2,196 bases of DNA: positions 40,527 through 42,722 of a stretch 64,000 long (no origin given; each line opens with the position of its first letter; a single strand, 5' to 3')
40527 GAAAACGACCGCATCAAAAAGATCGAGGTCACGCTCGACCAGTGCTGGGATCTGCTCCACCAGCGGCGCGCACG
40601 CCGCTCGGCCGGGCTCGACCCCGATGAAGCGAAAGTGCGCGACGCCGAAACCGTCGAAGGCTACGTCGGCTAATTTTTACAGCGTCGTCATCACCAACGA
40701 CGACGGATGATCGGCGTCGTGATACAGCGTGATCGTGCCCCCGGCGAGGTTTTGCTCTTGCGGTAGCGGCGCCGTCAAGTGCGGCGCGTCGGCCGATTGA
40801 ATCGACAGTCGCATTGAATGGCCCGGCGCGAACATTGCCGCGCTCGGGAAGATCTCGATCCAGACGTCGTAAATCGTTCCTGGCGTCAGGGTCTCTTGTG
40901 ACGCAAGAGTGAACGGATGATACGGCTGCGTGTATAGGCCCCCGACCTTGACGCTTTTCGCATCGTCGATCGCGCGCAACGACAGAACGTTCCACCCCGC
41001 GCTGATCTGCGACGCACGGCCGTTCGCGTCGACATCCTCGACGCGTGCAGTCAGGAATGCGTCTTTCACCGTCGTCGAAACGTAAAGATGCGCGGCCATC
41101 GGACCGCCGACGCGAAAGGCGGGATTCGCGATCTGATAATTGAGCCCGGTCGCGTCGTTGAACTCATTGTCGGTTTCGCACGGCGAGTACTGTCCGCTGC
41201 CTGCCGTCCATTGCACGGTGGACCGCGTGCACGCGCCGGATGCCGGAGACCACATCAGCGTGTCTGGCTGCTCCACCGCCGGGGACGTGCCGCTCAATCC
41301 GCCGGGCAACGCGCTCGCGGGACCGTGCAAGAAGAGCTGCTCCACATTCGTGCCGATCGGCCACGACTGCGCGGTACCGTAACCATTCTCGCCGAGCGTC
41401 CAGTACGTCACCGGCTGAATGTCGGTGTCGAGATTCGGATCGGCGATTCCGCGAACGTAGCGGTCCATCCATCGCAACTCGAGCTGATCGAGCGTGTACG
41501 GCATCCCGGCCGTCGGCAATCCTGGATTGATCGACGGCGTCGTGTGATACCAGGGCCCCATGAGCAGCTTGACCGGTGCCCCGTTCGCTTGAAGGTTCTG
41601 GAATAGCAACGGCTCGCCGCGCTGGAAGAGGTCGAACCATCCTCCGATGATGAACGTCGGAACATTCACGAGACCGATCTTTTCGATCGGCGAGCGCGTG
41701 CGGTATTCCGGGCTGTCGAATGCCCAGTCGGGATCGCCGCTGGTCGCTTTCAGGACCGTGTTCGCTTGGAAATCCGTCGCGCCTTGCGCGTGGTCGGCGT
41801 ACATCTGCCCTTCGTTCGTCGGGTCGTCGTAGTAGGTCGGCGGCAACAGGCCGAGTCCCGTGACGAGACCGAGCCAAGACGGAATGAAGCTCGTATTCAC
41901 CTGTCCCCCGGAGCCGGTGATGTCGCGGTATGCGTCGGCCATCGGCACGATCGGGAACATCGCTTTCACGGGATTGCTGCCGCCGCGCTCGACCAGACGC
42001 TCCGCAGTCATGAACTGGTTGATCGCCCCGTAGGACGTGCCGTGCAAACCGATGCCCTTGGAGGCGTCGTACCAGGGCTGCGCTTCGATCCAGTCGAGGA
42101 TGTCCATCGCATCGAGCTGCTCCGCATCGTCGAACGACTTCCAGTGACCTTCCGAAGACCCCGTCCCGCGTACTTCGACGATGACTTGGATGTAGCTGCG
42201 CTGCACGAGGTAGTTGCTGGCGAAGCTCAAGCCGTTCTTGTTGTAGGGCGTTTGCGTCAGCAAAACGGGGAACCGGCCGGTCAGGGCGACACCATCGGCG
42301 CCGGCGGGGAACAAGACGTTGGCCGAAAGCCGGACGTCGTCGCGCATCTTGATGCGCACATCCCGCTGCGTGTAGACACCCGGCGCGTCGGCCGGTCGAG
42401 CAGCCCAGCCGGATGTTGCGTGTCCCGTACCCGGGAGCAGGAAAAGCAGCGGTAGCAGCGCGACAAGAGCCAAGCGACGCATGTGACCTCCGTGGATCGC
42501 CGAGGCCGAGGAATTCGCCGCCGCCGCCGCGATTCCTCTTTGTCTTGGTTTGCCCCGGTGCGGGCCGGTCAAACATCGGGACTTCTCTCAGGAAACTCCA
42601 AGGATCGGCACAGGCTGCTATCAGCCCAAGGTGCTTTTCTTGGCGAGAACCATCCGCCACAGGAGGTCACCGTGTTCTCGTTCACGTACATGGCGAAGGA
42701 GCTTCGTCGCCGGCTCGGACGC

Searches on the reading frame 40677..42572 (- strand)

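Call 67: search_protein_families(library=pfam, proteins=[window:40677-42572:-], max_evalue=0.00001)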
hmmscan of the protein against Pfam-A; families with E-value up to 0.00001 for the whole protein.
window:40677-42572:- (631 aa): 2 families
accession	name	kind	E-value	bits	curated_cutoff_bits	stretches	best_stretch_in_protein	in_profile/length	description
PF02129.25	Peptidase_S15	-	6e-41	141.3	23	1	78-344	1-261/262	X-Pro dipeptidyl-peptidase (S15 family)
PF08530.16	PepX_C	-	1.2e-25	91.1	22.5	1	386-626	7-216/217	X-Pro dipeptidyl-peptidase C-terminal non-catalytic domain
